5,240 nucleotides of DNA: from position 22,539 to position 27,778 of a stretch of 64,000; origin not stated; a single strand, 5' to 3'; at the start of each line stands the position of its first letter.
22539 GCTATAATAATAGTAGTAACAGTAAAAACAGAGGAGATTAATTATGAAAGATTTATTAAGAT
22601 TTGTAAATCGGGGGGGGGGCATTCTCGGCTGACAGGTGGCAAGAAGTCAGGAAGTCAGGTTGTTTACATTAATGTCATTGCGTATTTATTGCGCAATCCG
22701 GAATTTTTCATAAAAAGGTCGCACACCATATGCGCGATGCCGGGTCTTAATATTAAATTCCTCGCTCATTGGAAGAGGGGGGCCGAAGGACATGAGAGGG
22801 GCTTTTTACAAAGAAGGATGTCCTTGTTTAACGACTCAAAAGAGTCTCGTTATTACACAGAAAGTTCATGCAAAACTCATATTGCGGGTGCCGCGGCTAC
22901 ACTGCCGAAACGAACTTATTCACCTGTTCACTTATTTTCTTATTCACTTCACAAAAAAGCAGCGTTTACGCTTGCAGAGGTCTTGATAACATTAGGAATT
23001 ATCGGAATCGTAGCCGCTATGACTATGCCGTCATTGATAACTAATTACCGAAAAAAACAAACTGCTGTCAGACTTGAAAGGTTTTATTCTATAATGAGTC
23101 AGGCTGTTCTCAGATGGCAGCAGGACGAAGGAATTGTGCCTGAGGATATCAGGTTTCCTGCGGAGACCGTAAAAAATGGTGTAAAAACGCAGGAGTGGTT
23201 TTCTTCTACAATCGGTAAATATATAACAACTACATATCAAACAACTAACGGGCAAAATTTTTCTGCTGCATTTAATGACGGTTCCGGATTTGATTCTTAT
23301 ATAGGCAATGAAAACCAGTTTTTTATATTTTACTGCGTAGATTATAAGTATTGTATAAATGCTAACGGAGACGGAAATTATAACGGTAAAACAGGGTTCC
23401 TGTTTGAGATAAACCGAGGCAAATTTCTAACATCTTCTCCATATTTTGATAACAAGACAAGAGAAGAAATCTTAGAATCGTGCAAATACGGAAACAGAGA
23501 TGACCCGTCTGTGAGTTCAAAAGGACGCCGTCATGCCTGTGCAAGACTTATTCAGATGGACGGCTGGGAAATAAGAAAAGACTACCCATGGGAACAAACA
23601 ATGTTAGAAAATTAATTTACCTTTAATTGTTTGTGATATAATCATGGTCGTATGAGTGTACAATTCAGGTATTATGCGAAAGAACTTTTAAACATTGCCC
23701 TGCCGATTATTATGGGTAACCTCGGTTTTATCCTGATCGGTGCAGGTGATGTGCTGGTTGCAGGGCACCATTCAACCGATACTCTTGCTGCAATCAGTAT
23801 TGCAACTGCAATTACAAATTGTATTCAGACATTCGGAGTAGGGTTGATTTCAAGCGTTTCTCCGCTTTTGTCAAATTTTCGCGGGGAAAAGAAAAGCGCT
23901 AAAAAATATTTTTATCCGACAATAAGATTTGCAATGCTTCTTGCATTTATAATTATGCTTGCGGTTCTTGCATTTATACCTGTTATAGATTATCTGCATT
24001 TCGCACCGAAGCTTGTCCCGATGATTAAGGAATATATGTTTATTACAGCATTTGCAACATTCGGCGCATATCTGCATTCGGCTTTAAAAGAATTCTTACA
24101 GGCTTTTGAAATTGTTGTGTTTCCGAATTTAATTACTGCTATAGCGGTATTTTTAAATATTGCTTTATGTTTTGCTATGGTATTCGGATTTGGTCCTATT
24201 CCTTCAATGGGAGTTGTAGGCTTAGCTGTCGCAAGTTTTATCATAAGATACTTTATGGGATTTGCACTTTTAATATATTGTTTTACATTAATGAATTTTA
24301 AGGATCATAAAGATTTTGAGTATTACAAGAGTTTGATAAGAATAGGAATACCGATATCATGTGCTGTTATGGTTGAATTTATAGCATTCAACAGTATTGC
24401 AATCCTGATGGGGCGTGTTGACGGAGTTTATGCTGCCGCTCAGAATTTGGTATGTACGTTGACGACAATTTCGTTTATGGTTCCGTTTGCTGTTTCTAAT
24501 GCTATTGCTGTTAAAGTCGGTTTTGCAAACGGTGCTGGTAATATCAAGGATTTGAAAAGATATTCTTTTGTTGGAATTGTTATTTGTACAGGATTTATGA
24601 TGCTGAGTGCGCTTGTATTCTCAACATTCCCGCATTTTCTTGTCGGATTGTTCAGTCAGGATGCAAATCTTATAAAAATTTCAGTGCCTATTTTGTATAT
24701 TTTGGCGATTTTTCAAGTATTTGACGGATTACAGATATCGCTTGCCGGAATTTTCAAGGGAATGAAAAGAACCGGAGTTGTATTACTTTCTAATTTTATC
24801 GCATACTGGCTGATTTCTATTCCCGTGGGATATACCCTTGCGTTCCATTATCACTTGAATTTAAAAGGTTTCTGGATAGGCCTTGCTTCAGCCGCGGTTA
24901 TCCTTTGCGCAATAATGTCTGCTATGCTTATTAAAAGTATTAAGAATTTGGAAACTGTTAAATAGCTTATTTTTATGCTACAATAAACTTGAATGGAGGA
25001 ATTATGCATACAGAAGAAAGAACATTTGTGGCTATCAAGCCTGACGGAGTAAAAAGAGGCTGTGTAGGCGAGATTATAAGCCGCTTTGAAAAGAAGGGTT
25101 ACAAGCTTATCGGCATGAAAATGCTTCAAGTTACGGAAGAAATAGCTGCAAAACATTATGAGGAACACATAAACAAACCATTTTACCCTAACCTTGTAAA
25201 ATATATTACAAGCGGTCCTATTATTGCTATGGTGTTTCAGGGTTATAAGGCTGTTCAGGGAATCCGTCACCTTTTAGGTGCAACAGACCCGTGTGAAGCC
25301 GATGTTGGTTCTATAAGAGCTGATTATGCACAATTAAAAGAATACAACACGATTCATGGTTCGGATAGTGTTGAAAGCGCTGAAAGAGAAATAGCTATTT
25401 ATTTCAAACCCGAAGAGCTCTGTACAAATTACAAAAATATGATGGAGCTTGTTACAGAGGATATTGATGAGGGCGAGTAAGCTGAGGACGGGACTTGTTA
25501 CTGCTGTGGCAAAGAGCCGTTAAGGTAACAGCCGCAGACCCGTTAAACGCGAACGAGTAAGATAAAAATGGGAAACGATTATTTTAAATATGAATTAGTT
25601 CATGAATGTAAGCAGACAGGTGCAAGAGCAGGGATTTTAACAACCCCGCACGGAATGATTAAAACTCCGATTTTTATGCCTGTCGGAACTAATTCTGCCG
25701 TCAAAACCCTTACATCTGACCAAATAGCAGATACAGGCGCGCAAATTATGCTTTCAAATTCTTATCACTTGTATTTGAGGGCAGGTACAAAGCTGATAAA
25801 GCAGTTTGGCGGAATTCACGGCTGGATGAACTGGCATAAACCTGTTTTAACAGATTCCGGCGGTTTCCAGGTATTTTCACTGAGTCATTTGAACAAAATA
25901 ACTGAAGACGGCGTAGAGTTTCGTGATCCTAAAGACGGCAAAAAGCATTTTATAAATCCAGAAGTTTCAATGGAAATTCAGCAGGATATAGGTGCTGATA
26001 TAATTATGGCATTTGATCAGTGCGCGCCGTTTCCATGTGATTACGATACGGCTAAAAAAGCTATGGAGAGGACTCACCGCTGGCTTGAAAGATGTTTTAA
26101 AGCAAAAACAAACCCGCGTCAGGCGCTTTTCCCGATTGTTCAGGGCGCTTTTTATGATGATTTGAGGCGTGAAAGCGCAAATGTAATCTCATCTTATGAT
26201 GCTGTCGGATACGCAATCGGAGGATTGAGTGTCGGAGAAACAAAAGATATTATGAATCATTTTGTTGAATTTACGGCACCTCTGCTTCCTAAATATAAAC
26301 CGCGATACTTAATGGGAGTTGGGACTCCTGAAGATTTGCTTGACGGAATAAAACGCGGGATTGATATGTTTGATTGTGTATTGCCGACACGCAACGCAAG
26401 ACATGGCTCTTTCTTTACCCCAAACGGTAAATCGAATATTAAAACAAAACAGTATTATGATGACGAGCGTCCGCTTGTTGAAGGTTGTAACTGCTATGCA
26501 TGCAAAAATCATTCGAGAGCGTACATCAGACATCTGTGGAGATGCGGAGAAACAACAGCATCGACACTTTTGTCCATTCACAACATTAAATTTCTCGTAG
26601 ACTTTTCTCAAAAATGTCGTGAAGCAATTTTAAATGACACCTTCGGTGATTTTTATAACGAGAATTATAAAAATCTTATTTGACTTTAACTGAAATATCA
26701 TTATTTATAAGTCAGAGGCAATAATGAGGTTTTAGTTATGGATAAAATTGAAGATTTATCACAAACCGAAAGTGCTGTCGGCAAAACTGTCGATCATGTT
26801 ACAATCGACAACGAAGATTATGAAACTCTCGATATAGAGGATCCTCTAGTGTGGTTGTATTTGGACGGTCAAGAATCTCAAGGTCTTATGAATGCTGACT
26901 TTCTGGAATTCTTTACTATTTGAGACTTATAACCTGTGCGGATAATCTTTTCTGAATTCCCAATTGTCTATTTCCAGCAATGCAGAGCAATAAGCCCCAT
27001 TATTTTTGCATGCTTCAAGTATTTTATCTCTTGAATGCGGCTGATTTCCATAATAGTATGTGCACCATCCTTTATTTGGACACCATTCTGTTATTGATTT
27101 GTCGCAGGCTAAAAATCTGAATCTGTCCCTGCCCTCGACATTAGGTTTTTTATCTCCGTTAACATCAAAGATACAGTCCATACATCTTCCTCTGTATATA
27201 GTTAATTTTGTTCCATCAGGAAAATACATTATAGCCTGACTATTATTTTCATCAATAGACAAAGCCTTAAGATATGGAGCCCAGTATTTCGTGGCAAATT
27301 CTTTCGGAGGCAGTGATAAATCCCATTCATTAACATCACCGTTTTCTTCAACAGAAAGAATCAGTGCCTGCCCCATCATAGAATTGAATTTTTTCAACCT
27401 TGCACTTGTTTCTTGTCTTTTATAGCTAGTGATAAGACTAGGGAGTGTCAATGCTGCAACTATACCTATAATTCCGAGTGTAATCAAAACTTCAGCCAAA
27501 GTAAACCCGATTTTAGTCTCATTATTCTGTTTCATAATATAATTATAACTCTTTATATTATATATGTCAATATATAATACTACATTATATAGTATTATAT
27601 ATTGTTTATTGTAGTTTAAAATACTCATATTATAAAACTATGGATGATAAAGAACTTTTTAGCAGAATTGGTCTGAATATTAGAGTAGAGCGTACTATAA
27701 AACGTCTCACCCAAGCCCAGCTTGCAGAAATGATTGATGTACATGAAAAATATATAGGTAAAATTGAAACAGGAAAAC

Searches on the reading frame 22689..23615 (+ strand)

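Call 18: search_protein_families(library=pfam, proteins=[window:22689-23615:+], max_evalue=0.01)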
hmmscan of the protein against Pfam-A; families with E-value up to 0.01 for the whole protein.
window:22689-23615:+ (308 aa): 1 family
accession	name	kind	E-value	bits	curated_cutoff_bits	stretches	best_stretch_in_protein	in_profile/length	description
PF07963.17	N_methyl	-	2.1e-05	24.4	21.2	1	88-112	2-26/27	Prokaryotic N-terminal methylation motif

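Call 19: search_protein_families(library=ncbifam, proteins=[window:22689-23615:+], max_evalue=0.01)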
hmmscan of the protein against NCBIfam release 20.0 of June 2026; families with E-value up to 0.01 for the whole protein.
window:22689-23615:+ (308 aa): 7 families
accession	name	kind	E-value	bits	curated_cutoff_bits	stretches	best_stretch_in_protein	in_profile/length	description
NF041013.1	T4P_ComGE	equivalog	3.2e-07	30.3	49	1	89-148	2-61/83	competence type IV pilus minor pilin ComGE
TIGR01710.1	typeII_sec_gspG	equivalog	0.00021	21.3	88.85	1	92-152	2-61/134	type II secretion system major pseudopilin GspG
TIGR02532.1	IV_pilin_GFxxxE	domain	0.00066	19.4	16.3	1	91-112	2-23/24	prepilin-type N-terminal cleavage/methylation domain-containing protein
NF041775.1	typeIV_PilA_Myxo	equivalog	0.0031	17.5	400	1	90-125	10-46/214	type IV pilin protein PilA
TIGR01708.2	typeII_sec_gspH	equivalog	0.0037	17.3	80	1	93-139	4-50/169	type II secretion system minor pseudopilin GspH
NF040982.1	ComGD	equivalog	0.0039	17.6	70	1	91-136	2-47/139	competence type IV pilus minor pilin ComGD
NF007862.0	PRK10574.1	equivalog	0.0052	16.9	138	1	88-123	2-36/145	prepilin peptidase-dependent pilin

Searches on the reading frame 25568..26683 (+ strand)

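Call 43: search_protein_families(library=pfam, proteins=[window:25568-26683:+], max_evalue=0.001)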
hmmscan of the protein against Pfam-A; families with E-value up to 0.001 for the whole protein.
window:25568-26683:+ (371 aa): 1 family
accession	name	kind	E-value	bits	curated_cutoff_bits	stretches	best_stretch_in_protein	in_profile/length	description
PF01702.25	TGT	-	3.8e-155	516.8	26.3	1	18-368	2-353/357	Queuine tRNA-ribosyltransferase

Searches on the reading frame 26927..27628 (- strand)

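Call 18: search_protein_families(library=pfam, proteins=[window:26927-27628:-], max_evalue=0.01)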
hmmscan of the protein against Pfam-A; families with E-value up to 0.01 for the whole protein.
window:26927-27628:- (233 aa): 2 families
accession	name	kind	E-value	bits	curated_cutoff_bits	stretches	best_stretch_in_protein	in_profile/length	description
PF20318.3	DUF6613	-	5.5e-05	23.6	24.3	0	72-129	9-65/200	Family of unknown function (DUF6613)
PF07963.17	N_methyl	-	0.0005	20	21.2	1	41-61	6-26/27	Prokaryotic N-terminal methylation motif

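Call 19: search_protein_families(library=ncbifam, proteins=[window:26927-27628:-], max_evalue=0.01)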
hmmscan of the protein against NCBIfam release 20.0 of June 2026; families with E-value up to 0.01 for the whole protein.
window:26927-27628:- (233 aa): 8 families
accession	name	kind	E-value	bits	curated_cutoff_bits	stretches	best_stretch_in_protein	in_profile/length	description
NF041013.1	T4P_ComGE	equivalog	7.2e-06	26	49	1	41-91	5-55/83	competence type IV pilus minor pilin ComGE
TIGR01710.1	typeII_sec_gspG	equivalog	4.8e-05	23.4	88.85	1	41-99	2-59/134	type II secretion system major pseudopilin GspG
NF041775.1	typeIV_PilA_Myxo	equivalog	0.00024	21.1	400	1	36-75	7-46/214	type IV pilin protein PilA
TIGR01708.2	typeII_sec_gspH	equivalog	0.00059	19.9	80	1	41-90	3-52/169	type II secretion system minor pseudopilin GspH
TIGR02532.1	IV_pilin_GFxxxE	domain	0.00093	19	16.3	1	41-62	3-24/24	prepilin-type N-terminal cleavage/methylation domain-containing protein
NF040982.1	ComGD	equivalog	0.0015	19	70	1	41-83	3-45/139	competence type IV pilus minor pilin ComGD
NF007862.0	PRK10574.1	equivalog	0.0021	18.2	138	1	38-68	3-33/145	prepilin peptidase-dependent pilin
NF040999.1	pilin_ComGC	equivalog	0.0032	17.6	75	1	41-94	3-56/84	competence type IV pilus major pilin ComGC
